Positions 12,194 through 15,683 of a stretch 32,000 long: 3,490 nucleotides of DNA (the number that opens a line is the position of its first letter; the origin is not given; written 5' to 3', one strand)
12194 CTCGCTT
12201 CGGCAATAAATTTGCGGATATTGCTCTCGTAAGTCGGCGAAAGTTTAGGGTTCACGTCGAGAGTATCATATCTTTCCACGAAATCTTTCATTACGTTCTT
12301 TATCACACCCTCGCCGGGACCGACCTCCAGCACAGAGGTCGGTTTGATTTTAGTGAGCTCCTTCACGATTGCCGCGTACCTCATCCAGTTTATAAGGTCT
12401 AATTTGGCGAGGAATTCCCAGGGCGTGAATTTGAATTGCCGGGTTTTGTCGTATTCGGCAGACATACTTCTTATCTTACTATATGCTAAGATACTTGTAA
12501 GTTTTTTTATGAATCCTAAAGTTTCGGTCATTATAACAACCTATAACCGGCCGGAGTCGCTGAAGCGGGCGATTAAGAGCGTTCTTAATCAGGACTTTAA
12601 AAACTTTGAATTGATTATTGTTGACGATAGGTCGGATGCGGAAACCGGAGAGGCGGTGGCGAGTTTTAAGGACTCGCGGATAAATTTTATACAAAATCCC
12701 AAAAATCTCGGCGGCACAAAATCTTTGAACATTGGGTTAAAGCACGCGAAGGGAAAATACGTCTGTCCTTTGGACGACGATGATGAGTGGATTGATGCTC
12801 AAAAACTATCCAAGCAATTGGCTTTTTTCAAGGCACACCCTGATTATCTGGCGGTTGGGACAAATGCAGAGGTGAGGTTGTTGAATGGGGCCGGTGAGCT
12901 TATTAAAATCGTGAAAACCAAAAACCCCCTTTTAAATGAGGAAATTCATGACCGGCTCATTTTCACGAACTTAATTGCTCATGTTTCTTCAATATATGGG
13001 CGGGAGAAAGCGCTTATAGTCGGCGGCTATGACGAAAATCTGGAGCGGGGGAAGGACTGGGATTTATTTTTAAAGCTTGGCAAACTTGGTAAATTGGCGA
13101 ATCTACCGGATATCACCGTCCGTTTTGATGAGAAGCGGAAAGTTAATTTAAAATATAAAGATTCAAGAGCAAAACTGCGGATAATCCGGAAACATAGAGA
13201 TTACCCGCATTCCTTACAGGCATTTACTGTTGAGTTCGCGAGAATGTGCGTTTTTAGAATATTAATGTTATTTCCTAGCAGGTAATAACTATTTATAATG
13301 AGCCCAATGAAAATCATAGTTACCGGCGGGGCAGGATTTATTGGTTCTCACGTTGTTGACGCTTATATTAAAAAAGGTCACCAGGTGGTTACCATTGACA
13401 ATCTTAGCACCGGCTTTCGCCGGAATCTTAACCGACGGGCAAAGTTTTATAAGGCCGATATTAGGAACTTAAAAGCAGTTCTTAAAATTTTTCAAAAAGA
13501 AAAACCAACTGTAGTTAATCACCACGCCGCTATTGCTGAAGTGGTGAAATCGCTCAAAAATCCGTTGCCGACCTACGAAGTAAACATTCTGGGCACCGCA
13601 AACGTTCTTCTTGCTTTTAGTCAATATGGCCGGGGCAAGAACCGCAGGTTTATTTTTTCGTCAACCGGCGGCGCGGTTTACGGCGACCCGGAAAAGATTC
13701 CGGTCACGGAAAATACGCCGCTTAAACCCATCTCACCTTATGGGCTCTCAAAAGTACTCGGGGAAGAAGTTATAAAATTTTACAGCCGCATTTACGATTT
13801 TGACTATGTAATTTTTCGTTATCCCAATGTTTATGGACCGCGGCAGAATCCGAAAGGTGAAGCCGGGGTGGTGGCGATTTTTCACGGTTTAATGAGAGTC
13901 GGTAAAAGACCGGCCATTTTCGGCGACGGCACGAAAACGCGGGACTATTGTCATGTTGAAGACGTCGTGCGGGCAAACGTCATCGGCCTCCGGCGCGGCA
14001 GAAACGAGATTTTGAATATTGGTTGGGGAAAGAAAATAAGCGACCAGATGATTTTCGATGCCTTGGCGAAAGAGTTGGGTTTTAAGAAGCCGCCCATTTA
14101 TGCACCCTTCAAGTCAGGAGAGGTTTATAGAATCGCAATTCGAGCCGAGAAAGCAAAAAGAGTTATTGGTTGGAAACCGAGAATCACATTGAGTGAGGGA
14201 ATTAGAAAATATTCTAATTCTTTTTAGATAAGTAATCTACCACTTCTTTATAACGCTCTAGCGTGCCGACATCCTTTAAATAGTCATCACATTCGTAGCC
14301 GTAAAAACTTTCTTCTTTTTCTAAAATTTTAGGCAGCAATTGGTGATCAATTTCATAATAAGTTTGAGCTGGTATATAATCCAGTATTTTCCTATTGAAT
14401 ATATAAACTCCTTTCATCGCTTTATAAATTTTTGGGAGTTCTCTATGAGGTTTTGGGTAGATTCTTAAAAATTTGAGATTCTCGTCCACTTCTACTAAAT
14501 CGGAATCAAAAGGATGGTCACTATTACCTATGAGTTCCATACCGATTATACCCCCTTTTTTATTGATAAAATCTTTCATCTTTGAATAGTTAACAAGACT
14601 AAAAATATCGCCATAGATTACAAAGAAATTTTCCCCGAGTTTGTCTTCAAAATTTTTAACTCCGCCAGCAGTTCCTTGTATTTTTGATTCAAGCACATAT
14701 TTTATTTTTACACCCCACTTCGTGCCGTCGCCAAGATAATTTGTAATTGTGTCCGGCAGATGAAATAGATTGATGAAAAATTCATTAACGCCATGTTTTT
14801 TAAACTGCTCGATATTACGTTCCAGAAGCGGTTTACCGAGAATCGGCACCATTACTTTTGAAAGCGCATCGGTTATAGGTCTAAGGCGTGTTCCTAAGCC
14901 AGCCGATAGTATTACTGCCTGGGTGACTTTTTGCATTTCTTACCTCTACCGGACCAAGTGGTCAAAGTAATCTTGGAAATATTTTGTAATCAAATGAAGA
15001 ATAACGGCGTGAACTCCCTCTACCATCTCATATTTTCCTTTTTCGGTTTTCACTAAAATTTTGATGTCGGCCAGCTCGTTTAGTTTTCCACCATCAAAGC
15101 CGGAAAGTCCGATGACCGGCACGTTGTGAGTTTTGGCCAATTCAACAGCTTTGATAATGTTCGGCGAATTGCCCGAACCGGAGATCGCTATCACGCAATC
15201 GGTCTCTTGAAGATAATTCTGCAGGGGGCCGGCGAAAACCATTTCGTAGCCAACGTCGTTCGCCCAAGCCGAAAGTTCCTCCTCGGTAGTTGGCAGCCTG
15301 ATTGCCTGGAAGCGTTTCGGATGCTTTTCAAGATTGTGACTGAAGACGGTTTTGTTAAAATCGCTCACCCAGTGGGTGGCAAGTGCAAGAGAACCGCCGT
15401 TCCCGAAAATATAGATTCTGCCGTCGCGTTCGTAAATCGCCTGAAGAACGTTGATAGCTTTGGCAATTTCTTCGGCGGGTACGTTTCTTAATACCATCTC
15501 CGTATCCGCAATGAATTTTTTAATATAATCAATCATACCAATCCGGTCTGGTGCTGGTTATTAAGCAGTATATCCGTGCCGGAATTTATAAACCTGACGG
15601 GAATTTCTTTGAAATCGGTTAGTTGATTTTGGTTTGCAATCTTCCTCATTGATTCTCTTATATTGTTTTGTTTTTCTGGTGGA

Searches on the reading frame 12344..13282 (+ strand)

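Call 11: search_protein_families(library=pfam, proteins=[window:12344-13282:+], max_evalue=0.001)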
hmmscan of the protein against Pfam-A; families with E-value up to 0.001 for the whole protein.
window:12344-13282:+ (313 aa): 3 families
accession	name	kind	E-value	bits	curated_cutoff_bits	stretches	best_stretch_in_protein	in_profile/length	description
PF00535.33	Glycos_transf_2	-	7.2e-33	114.3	23.3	1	61-187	1-128/168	Glycosyl transferase family 2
PF13641.12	Glyco_tranf_2_3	-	1.7e-14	54.9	27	1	58-181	1-129/230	Glycosyltransferase like family 2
PF10111.15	Glyco_tranf_2_2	-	3.1e-14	53.6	27.3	1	61-279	1-233/276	Glycosyltransferase like family 2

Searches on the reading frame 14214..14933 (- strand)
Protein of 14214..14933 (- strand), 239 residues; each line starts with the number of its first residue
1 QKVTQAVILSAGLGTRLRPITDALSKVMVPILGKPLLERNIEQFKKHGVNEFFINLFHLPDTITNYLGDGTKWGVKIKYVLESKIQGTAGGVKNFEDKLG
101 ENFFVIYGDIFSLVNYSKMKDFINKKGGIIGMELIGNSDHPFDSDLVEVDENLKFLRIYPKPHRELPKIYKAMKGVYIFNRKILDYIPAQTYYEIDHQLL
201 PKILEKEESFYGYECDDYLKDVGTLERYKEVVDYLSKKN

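Call 11: search_protein_families(library=pfam, proteins=[window:14214-14933:-], max_evalue=0.001)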
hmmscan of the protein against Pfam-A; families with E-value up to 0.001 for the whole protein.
window:14214-14933:- (239 aa): 2 families
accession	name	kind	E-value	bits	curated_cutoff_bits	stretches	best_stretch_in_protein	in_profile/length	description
PF00483.29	NTP_transferase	-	2.2e-33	116.3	21.2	1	6-234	2-241/245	Nucleotidyl transferase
PF12804.13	NTP_transf_3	-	3.8e-07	30.9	27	1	6-110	1-96/160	MobA-like NTP transferase domain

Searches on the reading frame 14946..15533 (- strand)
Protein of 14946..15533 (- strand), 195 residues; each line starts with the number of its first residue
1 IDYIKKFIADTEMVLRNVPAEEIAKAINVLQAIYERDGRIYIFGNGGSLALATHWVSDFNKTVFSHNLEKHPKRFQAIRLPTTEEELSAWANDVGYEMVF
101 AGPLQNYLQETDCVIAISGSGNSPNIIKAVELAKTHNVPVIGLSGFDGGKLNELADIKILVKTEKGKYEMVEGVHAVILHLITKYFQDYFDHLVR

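Call 11: search_protein_families(library=pfam, proteins=[window:14946-15533:-], max_evalue=0.001)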
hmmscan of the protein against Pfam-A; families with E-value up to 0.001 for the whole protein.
window:14946-15533:- (195 aa): 2 families
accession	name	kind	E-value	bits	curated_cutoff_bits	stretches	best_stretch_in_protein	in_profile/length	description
PF13580.11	SIS_2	-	7.5e-16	58.8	27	1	16-145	11-138/138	SIS domain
PF01380.27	SIS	-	6.3e-10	39.4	25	1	107-167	50-110/131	SIS domain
